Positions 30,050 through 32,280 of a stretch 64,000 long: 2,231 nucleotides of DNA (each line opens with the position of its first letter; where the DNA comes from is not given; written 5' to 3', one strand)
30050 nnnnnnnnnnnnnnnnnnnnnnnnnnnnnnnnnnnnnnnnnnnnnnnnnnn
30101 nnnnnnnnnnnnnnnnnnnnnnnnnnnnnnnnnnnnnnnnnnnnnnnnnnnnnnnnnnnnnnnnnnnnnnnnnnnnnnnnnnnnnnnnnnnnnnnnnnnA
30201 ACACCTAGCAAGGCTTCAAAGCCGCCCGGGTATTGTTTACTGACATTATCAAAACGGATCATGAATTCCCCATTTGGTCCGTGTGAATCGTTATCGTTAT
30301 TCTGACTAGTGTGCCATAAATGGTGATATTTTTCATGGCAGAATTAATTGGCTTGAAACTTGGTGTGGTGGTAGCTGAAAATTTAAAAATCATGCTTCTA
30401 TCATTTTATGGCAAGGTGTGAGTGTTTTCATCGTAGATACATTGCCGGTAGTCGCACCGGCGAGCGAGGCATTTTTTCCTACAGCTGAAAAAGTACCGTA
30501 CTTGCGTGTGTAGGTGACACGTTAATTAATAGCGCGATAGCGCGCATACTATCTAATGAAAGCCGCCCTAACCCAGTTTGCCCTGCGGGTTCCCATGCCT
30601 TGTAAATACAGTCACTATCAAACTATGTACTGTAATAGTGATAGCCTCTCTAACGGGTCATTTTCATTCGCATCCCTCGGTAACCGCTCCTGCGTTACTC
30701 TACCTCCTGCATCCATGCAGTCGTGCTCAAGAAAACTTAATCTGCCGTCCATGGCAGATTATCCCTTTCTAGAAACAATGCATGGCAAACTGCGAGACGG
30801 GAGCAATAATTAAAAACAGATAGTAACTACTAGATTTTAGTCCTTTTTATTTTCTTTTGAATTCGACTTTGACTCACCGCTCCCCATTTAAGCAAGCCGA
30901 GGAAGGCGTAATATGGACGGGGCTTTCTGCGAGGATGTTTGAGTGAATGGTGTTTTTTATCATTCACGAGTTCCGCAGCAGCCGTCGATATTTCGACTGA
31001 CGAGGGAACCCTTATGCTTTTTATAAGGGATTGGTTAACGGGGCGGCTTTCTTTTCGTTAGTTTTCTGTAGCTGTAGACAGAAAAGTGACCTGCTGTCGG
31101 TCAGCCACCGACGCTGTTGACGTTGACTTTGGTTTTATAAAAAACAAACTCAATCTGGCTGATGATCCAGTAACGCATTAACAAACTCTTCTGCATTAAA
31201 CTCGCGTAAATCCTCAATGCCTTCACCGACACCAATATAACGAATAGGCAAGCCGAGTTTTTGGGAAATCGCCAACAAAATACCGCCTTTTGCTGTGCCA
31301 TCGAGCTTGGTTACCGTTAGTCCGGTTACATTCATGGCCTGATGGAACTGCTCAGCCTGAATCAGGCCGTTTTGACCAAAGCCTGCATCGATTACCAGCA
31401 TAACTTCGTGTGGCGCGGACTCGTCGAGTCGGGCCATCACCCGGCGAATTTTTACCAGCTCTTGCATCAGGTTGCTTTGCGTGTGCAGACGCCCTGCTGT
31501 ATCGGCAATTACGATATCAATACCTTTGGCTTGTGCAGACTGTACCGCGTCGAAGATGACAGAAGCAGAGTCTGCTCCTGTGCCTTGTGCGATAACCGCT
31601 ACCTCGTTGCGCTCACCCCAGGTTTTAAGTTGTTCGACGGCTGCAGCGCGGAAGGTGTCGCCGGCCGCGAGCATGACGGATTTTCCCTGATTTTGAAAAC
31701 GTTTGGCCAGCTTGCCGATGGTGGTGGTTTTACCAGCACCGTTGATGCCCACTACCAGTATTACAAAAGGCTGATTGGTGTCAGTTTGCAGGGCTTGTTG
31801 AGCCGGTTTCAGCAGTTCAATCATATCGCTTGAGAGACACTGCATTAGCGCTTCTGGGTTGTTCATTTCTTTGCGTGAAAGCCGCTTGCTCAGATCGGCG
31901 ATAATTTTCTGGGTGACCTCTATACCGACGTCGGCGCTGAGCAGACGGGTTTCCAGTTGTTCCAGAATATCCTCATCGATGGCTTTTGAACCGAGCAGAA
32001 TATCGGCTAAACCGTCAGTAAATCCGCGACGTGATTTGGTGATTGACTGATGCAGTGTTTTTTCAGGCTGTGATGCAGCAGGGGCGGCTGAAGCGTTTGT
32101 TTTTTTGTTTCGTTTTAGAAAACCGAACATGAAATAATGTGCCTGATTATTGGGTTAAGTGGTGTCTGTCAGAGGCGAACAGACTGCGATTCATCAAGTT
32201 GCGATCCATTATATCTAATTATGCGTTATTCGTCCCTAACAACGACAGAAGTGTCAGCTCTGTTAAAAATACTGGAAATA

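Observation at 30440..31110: Second copy (B) of the mosaic element splits the conserved ftsY-ftsE-ftsX-rpoH operon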

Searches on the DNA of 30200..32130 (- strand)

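Call 8: search_rna_families(source=window, start=30200, end=31200, threshold=evalue, max_evalue=10, show_alignments=3)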
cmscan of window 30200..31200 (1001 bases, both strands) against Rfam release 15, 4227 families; matches with E-value up to 10: 2.
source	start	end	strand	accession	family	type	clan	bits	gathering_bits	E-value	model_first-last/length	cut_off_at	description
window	30620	30788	-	RF01731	TwoAYGGAY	Cis-reg;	CL00106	29.9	43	0.021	1-168/168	no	TwoAYGGAY RNA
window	30253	30292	+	RF00093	SNORD18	Gene; snRNA; snoRNA; CD-box;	CL00047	16.6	41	4.9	1-71/71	no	Small nucleolar RNA SNORD18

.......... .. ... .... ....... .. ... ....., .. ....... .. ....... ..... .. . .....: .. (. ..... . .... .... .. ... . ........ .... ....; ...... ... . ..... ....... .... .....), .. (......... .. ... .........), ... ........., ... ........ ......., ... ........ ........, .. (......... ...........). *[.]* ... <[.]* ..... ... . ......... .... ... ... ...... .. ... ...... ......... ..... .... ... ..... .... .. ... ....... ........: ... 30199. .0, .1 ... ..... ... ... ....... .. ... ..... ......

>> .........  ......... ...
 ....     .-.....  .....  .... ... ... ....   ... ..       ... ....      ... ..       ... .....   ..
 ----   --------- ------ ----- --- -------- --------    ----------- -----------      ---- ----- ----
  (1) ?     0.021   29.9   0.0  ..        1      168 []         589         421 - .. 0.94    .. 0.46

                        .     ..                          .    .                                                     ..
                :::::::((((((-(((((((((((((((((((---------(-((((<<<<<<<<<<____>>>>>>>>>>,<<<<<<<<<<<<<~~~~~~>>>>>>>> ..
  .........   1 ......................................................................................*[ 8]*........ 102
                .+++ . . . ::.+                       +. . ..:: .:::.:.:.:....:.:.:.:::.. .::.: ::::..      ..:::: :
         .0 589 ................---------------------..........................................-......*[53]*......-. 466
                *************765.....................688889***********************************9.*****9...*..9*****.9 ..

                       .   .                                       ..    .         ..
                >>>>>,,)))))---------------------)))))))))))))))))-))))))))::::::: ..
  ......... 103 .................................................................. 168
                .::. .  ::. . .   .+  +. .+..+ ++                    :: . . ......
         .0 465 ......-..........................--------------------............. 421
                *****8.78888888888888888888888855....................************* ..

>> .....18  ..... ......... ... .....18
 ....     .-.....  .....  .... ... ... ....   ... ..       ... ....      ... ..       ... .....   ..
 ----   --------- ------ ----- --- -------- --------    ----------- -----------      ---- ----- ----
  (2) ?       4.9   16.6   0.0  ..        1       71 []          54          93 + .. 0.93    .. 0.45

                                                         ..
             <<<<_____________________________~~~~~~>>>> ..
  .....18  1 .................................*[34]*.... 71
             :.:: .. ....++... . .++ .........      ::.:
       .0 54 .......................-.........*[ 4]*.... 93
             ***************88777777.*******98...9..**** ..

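Call 46: search_rna_families(sources=[L012, L017, L058, L042, L015, L065, L068, L035, L025, L051, L043, L044, L004, L034], threshold=gathering)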
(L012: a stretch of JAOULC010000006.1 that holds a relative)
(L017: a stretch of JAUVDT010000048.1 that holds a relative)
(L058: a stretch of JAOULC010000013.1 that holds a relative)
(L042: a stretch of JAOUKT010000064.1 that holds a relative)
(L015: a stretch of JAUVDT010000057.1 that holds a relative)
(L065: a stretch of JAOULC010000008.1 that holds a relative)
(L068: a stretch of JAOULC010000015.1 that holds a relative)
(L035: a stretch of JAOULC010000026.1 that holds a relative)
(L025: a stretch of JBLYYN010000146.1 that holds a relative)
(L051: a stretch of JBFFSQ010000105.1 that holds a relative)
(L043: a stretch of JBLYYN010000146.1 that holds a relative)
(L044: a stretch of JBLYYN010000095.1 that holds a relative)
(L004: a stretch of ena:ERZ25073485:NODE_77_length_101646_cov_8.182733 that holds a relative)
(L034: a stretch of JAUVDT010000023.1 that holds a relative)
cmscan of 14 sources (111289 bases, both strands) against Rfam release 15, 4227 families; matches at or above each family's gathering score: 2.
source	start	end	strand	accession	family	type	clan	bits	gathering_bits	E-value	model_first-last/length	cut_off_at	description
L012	1175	1262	-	RF00005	tRNA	Gene; tRNA;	CL00001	53.3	29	2.2e-08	1-71/71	no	tRNA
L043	7014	7169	+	RF01731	TwoAYGGAY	Cis-reg;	CL00106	43.6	43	0.0018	1-168/168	no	TwoAYGGAY RNA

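Call 68: search_dna_similar(query=window:30440-31130:+, collection=plasmids, mode=distant, max_rows=5)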
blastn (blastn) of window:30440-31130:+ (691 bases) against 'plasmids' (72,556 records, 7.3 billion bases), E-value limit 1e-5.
Records with a match: 8; places in all: 13; records where one place covers at least 80% of the query: 0.
Best place of each record, by identity: 90-95% 2; 80-90% 6.
By first word of the organism name: Pseudoalteromonas 6; Moellerella 1; Salmonella 1.
By predicted mobility (MOB-suite, as given by PLSDB): non-mobilizable 6; conjugative 1; mobilizable 1.
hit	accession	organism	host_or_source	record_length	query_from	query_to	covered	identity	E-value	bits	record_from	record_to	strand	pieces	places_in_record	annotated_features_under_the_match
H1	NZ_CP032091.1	Pseudoalteromonas donghaensis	cell culture,seawater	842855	237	285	7%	89.8%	6e-8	67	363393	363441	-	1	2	none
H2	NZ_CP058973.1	Pseudoalteromonas sp. JSTW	cell culture,marine sediment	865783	237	285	7%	89.8%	6e-8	67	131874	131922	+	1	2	none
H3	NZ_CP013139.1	Pseudoalteromonas sp. Bsw20308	seawater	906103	237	285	7%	87.8%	7e-7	63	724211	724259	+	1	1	none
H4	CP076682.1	Pseudoalteromonas shioyasakiensis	isolated microorganism,Ocean water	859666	237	285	7%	87.8%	7e-7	63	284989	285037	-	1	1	none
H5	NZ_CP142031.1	Pseudoalteromonas sp. CuT4-3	whole organism,deep-sea sediment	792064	237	285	7%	87.8%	7e-7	63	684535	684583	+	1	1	none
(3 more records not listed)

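Call 69: search_dna_similar(query=window:30440-31130:+, collection=phages, mode=distant, max_rows=5)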
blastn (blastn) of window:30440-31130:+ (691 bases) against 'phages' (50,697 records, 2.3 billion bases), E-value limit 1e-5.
No match.

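Call 70: search_dna_similar(query=window:30655-30745:-, collection=plasmids, mode=distant, max_rows=30, max_evalue=0.001)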
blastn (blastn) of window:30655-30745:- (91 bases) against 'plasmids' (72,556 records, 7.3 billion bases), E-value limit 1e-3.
Records with a match: 8; places in all: 18; records where one place covers at least 80% of the query: 0.
Best place of each record, by identity: 90-95% 2; 80-90% 6.
By first word of the organism name: Pseudoalteromonas 6; Moellerella 1; Salmonella 1.
By predicted mobility (MOB-suite, as given by PLSDB): non-mobilizable 6; conjugative 1; mobilizable 1.
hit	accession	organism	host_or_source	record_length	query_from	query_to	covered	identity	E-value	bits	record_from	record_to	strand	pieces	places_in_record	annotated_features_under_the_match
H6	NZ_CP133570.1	Pseudoalteromonas sp. HL-AS1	sediment core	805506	7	59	58%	83.0%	3e-5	54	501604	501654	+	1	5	none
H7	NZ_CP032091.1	Pseudoalteromonas donghaensis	cell culture,seawater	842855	22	70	54%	89.8%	5e-9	67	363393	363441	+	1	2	none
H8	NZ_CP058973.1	Pseudoalteromonas sp. JSTW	cell culture,marine sediment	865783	22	70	54%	89.8%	5e-9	67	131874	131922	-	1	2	none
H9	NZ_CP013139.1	Pseudoalteromonas sp. Bsw20308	seawater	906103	22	70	54%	87.8%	6e-8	63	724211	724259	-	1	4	none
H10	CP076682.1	Pseudoalteromonas shioyasakiensis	isolated microorganism,Ocean water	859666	22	70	54%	87.8%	6e-8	63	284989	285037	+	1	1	none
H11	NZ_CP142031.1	Pseudoalteromonas sp. CuT4-3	whole organism,deep-sea sediment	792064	22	70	54%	87.8%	6e-8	63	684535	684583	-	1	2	none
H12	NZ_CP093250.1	Moellerella wisconsensis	whole organism,Food: Red deer meat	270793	22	58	41%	94.6%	8e-7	59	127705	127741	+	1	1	pglX: BREX-1 system adenine-specific DNA-methyltransferase PglX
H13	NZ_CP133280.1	Salmonella enterica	Human stool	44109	22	58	41%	94.6%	8e-7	59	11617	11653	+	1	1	pglX: BREX-1 system adenine-specific DNA-methyltransferase PglX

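Call 71: get_annotated_region(hit=H7, flank=1200)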
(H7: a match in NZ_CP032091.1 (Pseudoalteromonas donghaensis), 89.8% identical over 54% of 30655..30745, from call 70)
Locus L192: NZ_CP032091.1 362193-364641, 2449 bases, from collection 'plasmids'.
description: Pseudoalteromonas donghaensis strain HJ51 plasmid unnamed1, complete sequence
organism: Pseudoalteromonas donghaensis (NCBI taxid 621376)
taxonomy: Bacteria; Pseudomonadota; Gammaproteobacteria; Alteromonadales; Pseudoalteromonadaceae; Pseudoalteromonas; Pseudoalteromonas donghaensis
host: -; source: cell culture,seawater; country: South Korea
typing (MOB-suite, as given by PLSDB): non-mobilizable
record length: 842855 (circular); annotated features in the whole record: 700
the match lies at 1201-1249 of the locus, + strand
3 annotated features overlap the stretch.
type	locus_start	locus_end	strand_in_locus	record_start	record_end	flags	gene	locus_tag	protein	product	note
CDS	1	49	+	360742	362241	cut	-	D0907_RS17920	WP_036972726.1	iron ABC transporter permease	GO:0006826 - iron ion transport [Evidence IEA]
CDS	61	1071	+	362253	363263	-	-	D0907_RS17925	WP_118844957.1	ABC transporter ATP-binding protein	-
CDS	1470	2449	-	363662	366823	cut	-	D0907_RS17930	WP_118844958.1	TonB-dependent receptor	GO:0015891 - siderophore transport [Evidence IEA]; GO:0055085 - transmembrane transport [Evidence IEA]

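Call 73: search_rna_families(source=L192, start=1000, end=1550, threshold=evalue, max_evalue=1)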
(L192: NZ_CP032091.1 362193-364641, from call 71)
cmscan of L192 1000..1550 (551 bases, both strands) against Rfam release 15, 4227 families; matches with E-value up to 1: 8.
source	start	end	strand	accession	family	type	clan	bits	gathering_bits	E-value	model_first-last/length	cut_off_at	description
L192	1406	1472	-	RF01859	Phe_leader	Cis-reg; leader;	-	24.8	55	0.071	1-125/125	no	Phenylalanine leader peptide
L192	1409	1475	-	RF00512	Leu_leader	Cis-reg; leader;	-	23.5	50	0.015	1-148/148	no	Leucine operon leader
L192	1401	1476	-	RF02860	Arrc14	Gene; sRNA;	-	21.7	99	0.74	1-167/167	no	Actinobacillus sRNA 14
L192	1353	1447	+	RF01772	rnk_pseudo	Cis-reg; leader;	-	20.8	55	0.42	1-108/108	no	Pseudomonas rnk leader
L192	1407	1491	-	RF00513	Trp_leader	Cis-reg; leader;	-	19.7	41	0.2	1-100/100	no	Tryptophan operon leader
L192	1409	1478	-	RF00506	Thr_leader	Cis-reg; leader;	-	18.1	55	0.73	1-118/118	no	Threonine operon leader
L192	1374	1437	+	RF00624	P9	Gene;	-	16.7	43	0.49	1-74/74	no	Pseudomonas sRNA P9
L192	1308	1438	+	RF02377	SurA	Gene; sRNA;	-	13.1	100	0.39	1-279/279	no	SurA sRNA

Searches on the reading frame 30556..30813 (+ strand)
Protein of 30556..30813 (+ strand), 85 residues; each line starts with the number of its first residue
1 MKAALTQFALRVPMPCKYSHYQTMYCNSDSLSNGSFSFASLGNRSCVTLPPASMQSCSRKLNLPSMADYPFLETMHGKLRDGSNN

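Call 13: search_protein_families(library=pfam, proteins=[window:30556-30813:+])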
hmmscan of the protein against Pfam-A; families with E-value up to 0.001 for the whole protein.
window:30556-30813:+ (85 aa): 0 families
